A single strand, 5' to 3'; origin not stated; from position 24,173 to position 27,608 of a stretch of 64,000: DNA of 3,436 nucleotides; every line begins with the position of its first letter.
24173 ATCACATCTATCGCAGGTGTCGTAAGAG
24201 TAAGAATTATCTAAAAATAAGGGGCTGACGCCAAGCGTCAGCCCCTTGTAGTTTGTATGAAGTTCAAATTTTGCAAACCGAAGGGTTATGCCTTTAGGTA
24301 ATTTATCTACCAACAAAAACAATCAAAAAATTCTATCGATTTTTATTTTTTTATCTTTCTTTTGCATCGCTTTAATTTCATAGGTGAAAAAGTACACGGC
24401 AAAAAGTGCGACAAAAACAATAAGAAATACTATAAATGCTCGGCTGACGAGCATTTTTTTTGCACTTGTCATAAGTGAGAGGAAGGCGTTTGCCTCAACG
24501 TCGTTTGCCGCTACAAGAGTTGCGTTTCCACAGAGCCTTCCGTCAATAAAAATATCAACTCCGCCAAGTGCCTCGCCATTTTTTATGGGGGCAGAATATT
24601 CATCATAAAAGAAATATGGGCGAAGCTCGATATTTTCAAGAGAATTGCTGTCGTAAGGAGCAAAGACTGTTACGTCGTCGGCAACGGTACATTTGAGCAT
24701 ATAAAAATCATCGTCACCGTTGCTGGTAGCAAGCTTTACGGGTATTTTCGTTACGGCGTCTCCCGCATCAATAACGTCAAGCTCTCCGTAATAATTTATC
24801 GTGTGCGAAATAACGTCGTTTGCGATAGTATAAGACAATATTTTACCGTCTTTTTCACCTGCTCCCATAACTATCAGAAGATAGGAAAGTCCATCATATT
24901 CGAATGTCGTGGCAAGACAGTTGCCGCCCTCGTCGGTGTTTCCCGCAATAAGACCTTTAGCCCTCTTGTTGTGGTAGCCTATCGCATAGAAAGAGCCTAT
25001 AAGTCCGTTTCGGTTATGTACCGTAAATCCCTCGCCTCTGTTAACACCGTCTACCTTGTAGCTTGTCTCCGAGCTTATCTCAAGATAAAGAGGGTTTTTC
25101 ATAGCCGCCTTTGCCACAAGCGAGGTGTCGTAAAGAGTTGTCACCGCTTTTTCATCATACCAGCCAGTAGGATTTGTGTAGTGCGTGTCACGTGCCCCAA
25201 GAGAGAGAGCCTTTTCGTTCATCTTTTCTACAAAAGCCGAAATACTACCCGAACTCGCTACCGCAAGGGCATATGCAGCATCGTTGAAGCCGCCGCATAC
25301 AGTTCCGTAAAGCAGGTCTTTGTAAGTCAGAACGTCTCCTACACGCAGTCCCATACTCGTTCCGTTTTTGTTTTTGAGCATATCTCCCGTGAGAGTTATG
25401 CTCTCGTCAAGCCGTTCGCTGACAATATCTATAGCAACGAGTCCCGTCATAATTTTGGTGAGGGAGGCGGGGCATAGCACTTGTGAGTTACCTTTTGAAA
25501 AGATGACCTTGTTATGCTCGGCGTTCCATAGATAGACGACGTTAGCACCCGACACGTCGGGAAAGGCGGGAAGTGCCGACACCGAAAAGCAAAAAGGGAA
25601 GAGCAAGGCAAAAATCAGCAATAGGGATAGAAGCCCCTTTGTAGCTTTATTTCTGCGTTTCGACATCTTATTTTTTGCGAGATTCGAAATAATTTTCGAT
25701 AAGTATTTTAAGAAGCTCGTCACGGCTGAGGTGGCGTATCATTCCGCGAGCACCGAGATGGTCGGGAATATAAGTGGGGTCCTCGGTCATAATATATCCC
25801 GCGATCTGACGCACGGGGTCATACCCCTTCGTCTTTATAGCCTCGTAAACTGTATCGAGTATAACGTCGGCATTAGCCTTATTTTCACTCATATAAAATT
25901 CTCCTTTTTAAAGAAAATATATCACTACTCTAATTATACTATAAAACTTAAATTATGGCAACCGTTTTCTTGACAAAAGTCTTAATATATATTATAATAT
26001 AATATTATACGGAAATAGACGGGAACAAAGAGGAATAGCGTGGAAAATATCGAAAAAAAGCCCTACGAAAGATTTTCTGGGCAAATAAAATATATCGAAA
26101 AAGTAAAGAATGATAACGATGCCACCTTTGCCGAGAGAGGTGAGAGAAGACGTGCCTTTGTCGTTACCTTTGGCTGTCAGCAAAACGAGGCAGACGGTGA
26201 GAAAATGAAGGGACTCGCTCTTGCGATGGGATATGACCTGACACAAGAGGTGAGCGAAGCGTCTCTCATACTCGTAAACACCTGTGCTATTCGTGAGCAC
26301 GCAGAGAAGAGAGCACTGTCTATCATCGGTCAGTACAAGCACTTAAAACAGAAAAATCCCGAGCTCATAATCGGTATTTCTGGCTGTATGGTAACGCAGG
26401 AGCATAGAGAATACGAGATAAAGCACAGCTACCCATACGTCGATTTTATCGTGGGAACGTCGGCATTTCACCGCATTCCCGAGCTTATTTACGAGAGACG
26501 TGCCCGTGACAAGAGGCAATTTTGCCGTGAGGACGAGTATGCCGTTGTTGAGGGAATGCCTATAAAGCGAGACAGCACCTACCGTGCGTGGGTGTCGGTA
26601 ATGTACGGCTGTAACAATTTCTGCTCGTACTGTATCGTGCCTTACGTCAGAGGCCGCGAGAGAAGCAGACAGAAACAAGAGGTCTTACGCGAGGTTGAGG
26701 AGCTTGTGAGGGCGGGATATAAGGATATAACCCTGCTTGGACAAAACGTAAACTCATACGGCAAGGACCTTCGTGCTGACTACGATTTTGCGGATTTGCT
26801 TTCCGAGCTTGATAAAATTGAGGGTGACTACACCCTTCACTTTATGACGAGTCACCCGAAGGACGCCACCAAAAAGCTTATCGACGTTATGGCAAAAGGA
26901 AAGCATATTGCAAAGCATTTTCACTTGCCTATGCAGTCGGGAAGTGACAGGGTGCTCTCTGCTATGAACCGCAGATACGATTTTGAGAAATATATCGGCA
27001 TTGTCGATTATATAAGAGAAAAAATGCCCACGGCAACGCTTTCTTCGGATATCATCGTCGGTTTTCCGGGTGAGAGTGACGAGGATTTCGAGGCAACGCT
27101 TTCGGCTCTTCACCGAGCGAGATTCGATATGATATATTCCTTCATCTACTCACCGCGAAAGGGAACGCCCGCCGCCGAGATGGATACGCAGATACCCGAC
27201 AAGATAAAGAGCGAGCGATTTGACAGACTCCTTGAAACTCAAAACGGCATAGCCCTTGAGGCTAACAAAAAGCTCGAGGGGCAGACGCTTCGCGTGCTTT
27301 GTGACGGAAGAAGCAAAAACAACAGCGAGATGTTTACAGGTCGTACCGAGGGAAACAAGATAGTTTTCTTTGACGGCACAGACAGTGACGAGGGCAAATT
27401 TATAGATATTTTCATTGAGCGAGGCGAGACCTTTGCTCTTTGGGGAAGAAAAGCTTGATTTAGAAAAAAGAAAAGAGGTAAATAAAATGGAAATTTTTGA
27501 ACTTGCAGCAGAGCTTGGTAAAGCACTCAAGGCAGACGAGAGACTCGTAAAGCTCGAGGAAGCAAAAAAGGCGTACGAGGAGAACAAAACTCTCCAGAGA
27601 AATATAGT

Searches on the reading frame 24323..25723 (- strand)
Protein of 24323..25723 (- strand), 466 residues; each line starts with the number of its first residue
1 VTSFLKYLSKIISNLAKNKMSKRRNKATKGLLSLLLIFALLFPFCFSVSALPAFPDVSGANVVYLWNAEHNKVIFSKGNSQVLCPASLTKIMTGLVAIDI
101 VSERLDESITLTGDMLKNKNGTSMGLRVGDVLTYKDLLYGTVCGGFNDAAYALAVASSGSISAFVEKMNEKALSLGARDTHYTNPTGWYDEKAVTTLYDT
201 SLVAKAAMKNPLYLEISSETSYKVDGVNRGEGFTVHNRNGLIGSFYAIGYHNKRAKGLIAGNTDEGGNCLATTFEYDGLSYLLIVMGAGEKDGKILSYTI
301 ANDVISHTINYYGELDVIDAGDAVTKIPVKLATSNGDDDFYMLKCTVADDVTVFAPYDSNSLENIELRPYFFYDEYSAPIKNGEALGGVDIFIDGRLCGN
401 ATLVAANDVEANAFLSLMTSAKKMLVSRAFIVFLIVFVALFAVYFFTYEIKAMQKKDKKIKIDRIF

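Call 26: search_protein_families(library=pfam, proteins=[window:24323-25723:-], max_evalue=0.001)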
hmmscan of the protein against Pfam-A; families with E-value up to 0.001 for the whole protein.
window:24323-25723:- (466 aa): 2 families
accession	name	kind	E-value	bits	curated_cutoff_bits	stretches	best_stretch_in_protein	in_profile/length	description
PF00768.25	Peptidase_S11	-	9.2e-35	120.7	27.6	1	63-288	15-237/239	D-alanyl-D-alanine carboxypeptidase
PF07943.18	PBP5_C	-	1.7e-07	31.7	21.2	1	316-410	5-90/91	Penicillin-binding protein 5, C-terminal domain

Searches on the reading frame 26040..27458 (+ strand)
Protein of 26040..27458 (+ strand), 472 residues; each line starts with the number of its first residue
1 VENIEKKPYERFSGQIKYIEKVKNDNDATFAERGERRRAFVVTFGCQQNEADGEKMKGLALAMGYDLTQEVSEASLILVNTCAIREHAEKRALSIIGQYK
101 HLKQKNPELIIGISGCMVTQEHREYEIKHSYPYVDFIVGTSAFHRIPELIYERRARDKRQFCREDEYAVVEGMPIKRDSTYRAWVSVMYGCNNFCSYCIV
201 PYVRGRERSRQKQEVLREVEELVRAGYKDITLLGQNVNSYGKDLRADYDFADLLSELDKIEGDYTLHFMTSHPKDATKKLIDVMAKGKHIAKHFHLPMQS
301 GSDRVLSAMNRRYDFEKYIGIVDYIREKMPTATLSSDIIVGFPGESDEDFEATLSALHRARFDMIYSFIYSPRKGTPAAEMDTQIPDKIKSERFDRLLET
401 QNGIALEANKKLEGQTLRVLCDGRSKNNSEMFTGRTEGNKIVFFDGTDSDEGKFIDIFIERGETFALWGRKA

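Call 26: search_protein_families(library=pfam, proteins=[window:26040-27458:+], max_evalue=0.001)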
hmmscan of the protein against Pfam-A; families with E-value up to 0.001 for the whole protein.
window:26040-27458:+ (472 aa): 3 families
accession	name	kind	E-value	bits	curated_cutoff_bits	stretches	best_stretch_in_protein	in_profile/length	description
PF04055.27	Radical_SAM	-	4.2e-31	108.8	29.5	1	185-355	1-164/166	Radical SAM superfamily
PF00919.26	UPF0004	-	4.2e-25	88.1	27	1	39-139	2-98/98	Uncharacterized protein family UPF0004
PF01938.26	TRAM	-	1.6e-08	34.7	21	1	410-469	1-58/61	TRAM domain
